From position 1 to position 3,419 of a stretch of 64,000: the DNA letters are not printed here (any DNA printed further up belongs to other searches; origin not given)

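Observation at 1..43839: Orphan hybrid NRPS/PKS assembly line (about 44 kb in window, continuing upstream) with its own exporter, TEII and PPTase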

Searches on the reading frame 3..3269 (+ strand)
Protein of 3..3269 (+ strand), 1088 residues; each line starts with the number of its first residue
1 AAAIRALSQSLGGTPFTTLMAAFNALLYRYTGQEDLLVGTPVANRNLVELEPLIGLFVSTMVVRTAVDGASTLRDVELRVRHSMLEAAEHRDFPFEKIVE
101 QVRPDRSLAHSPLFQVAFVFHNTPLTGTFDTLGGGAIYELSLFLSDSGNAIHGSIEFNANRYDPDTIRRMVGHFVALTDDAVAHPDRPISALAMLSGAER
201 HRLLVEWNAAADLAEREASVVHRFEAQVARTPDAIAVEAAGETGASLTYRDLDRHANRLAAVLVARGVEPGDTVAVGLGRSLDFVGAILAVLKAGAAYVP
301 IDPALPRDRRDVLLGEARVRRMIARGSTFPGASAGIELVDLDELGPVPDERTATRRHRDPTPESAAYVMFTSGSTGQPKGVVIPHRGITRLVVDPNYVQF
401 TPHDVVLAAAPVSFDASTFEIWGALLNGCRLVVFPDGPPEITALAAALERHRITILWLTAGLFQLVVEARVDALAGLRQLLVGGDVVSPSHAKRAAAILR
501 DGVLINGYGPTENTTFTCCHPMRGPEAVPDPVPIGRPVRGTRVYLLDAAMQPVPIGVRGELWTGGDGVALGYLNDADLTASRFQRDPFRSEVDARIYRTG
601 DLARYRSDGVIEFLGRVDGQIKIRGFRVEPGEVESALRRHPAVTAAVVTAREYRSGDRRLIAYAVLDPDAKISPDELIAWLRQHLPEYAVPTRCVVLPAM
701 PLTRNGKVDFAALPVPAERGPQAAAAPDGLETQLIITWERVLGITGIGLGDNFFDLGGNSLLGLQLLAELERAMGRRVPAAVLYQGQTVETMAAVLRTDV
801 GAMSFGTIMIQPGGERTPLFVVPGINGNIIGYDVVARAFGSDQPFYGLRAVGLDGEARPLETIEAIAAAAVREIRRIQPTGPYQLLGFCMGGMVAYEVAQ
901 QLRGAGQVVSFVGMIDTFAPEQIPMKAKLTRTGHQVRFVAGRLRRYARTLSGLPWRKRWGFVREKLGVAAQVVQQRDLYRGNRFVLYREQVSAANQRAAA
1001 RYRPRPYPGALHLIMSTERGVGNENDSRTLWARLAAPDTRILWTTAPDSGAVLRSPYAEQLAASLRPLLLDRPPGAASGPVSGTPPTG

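Call 3: search_protein_families(library=pfam, proteins=[window:3-3269:+], max_evalue=0.00001)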
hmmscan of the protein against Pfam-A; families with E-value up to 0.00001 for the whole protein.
window:3-3269:+ (1088 aa): 5 families
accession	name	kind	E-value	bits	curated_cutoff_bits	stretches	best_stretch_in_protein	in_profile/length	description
PF00501.34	AMP-binding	-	2.3e-88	297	29.9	1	224-573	1-384/384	AMP-binding enzyme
PF00668.25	Condensation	-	6.8e-36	124.4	30.6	1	3-204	239-456/456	Condensation domain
PF00975.26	Thioesterase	-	6.6e-24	85.8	26.4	1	818-949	2-131/226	Thioesterase domain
PF13193.12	AMP-binding_C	-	1.5e-16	61.5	24.5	1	632-707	1-76/76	AMP-binding enzyme C-terminal domain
PF00550.31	PP-binding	-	6.6e-13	49.2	20.8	1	734-795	3-66/67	Phosphopantetheine attachment site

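Call 8: find_homologous_proteins(query=window:3-3269:+, max_evalue=1e-50)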
Query window:3-3269:+ (1088 aa): 7678 proteins with E <= 1e-50 among 8000 candidates; the best 120 are listed.
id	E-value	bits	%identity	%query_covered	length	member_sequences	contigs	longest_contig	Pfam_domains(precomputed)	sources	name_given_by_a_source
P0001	0.0e+0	2426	100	100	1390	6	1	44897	PF00668.26,PF00550.32,PF18563.7,PF00501.35,PF13193.13,PF00975.27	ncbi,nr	ncbi:MAG: amino acid adenylation domain-containing protein [Gemmatimonadales bacterium]|nr:amino aci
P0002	0.0e+0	1465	63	99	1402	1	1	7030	PF00668.26,PF00550.32,PF18563.7,PF00501.35,PF13193.13,PF00975.27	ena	-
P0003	0.0e+0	1200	47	63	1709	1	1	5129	PF00668.26,PF00550.32,PF00501.35,PF13193.13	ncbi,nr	ncbi:MAG TPA: amino acid adenylation domain-containing protein, partial [Pyrinomonadaceae bacterium]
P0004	0.0e+0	1170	42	72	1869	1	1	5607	PF00668.26,PF00550.32,PF00501.35,PF13193.13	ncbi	ncbi:MAG TPA: amino acid adenylation domain-containing protein, partial [Herpetosiphonaceae bacteriu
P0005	0.0e+0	1151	52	99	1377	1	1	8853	PF00668.26,PF00550.32,PF18563.7,PF00501.35,PF13193.13,PF00975.27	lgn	-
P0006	0.0e+0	1139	42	66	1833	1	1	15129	PF00668.26,PF00550.32,PF00501.35,PF13193.13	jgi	jgi:amino acid adenylation domain-containing protein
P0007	0.0e+0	1131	45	72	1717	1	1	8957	PF00668.26,PF00550.32,PF00501.35,PF13193.13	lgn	-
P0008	0.0e+0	1130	50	98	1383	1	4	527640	PF00668.26,PF00550.32,PF18563.7,PF00501.35,PF13193.13,PF00975.27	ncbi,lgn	-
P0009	0.0e+0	1127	49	98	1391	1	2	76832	PF00668.26,PF00550.32,PF18563.7,PF00501.35,PF13193.13,PF00975.27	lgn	-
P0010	0.0e+0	1116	41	74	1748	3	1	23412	PF00668.26,PF00550.32,PF00501.35,PF13193.13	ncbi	ncbi:amino acid adenylation domain-containing protein [Aerosakkonema sp. BLCC-F2]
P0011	0.0e+0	1109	44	73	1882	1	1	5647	PF00668.26,PF00550.32,PF00501.35,PF13193.13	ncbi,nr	ncbi:MAG TPA: amino acid adenylation domain-containing protein, partial [Acidobacteriaceae bacterium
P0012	0.0e+0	1106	36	98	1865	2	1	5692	PF00668.26,PF00550.32,PF00501.35,PF13193.13,PF00975.27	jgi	jgi:amino acid adenylation domain-containing protein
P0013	0.0e+0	1101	41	73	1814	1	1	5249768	PF00668.26,PF00550.32,PF00501.35,PF13193.13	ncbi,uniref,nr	ncbi:hypothetical protein CBW65_23405 [Tumebacillus avium]|uniref:Carrier domain-containing protein 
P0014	0.0e+0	1101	37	98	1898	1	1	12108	PF00668.26,PF00550.32,PF00501.35,PF13193.13,PF00975.27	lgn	-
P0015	0.0e+0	1101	45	70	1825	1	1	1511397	PF00668.26,PF00550.32,PF00501.35,PF13193.13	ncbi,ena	-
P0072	9.3e-293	992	46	97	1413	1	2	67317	PF00668.26,PF00550.32,PF18563.7,PF00501.35,PF13193.13,PF00975.27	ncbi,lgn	-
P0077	9.1e-292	989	46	97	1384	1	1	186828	PF00668.26,PF00550.32,PF12697.14,PF18563.7,PF00501.35,PF13193.13,PF00561.27,PF00975.27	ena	-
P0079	7.0e-291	986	46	98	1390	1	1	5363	PF00668.26,PF00550.32,PF18563.7,PF00501.35,PF13193.13,PF00975.27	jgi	jgi:aspartate racemase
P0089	8.2e-288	976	46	100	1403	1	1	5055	PF00668.26,PF00550.32,PF18563.7,PF00501.35,PF13193.13,PF00975.27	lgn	-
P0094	1.1e-286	972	46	98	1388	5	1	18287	PF00668.26,PF00550.32,PF18563.7,PF00501.35,PF13193.13,PF00975.27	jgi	jgi:amino acid adenylation domain-containing protein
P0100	5.1e-286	970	47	98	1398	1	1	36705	PF00668.26,PF00550.32,PF18563.7,PF00501.35,PF13193.13,PF00975.27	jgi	jgi:amino acid adenylation domain-containing protein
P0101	5.7e-286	969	46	98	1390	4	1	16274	PF00668.26,PF00550.32,PF18563.7,PF00501.35,PF13193.13,PF00975.27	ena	-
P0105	1.5e-285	968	47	98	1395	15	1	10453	PF00668.26,PF00550.32,PF18563.7,PF00501.35,PF13193.13,PF00975.27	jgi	jgi:aspartate racemase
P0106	2.6e-285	967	46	98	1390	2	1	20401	PF00668.26,PF00550.32,PF18563.7,PF00501.35,PF13193.13,PF00975.27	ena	-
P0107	3.5e-285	967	46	99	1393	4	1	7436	PF00668.26,PF00550.32,PF18563.7,PF00501.35,PF13193.13,PF00975.27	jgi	jgi:amino acid adenylation domain-containing protein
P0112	1.1e-284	965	46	98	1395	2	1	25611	PF00668.26,PF00550.32,PF18563.7,PF00501.35,PF13193.13,PF00975.27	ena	-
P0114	1.4e-284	965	44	98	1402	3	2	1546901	PF00668.26,PF00550.32,PF18563.7,PF00501.35,PF13193.13,PF00975.27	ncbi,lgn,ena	-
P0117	1.8e-284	964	46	98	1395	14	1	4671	PF00668.26,PF00550.32,PF18563.7,PF00501.35,PF13193.13,PF00975.27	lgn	-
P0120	2.9e-284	964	47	98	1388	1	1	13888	PF00668.26,PF00550.32,PF18563.7,PF00501.35,PF13193.13,PF00975.27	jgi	jgi:amino acid adenylation domain-containing protein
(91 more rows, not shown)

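Call 9: find_encoding_contigs(protein=P0001, flank=10000, max_places=6)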
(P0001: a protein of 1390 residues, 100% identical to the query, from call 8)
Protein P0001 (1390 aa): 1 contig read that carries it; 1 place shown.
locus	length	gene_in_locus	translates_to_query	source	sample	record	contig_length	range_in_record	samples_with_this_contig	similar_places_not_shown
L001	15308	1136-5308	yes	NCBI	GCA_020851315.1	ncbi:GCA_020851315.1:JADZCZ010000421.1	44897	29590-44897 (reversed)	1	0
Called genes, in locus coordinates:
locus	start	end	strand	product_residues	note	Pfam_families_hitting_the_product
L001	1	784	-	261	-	PF07969:Amidohydro_3 (weak), PF01979:Amidohydro_1 (weak)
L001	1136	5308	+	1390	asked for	PF18563:TubC_N, PF00668:Condensation, PF00501:AMP-binding, PF13193:AMP-binding_C, PF00550:PP-binding, PF00975:Thioesterase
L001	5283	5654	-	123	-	-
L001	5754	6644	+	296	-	PF01061:ABC2_membrane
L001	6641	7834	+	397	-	PF00005:ABC_tran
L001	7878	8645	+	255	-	PF00975:Thioesterase, PF12697:Abhydrolase_6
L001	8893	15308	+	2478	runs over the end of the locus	PF00501:AMP-binding, PF21394:Beta-ketacyl_N (weak), PF08659:KR, PF00550:PP-binding, PF00668:Condensation, PF00501:AMP-binding, PF13193:AMP-binding_C, PF00550:PP-binding, +2 more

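Call 27: find_encoding_contigs(protein=P0008, flank=10000, max_places=3)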
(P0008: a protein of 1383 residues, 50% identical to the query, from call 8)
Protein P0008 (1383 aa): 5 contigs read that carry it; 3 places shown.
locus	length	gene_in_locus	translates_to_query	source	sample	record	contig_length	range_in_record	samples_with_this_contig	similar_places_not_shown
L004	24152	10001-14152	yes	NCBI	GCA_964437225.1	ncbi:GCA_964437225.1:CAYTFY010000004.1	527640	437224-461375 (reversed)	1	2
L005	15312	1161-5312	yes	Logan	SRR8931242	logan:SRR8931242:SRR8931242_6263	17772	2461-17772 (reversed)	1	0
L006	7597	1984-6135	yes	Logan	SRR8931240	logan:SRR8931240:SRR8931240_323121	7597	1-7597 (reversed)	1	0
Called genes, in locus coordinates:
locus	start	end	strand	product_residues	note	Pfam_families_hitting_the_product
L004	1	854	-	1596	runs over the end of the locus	PF00109:ketoacyl-synt, PF02801:Ketoacyl-synt_C, PF16197:KAsynt_C_assoc, PF22621:CurL-like_PKS_C, PF00698:Acyl_transf_1, PF00106:adh_short, PF08659:KR, PF13561:adh_short_C2, +3 more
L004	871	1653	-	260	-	PF00561:Abhydrolase_1 (faint), PF00975:Thioesterase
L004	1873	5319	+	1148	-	PF18563:TubC_N, PF00668:Condensation, PF00501:AMP-binding, PF13193:AMP-binding_C, PF00550:PP-binding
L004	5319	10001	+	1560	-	PF00109:ketoacyl-synt, PF02801:Ketoacyl-synt_C, PF16197:KAsynt_C_assoc, PF22336:RhiE-like_linker, PF22621:CurL-like_PKS_C, PF00698:Acyl_transf_1, PF21394:Beta-ketacyl_N, PF08659:KR, +3 more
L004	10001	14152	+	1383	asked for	PF18563:TubC_N, PF00668:Condensation, PF00501:AMP-binding, PF13193:AMP-binding_C, PF00550:PP-binding, PF00975:Thioesterase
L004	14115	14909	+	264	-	PF22624:AASDHPPT_N (weak), PF01648:ACPS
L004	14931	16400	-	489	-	PF02805:Ada_Zn_binding, PF00165:HTH_AraC (faint), PF12833:HTH_18, PF06029:AlkA_N, PF00730:HhH-GPD (weak)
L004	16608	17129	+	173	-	PF01035:DNA_binding_1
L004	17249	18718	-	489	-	PF02321:OEP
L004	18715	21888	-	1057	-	PF00873:ACR_tran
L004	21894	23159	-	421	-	PF25917:BSH_RND, PF25876:HH_MFP_RND, PF25944:Beta-barrel_RND, PF25967:RND-MFP_C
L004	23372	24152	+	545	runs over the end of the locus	PF00085:Thioredoxin (faint)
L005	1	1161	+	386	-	?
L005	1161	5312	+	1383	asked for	PF18563:TubC_N, PF00668:Condensation, PF00501:AMP-binding, PF13193:AMP-binding_C, PF00550:PP-binding, PF00975:Thioesterase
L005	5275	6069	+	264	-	PF22624:AASDHPPT_N (weak), PF01648:ACPS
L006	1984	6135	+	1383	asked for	PF18563:TubC_N, PF00668:Condensation, PF00501:AMP-binding, PF13193:AMP-binding_C, PF00550:PP-binding, PF00975:Thioesterase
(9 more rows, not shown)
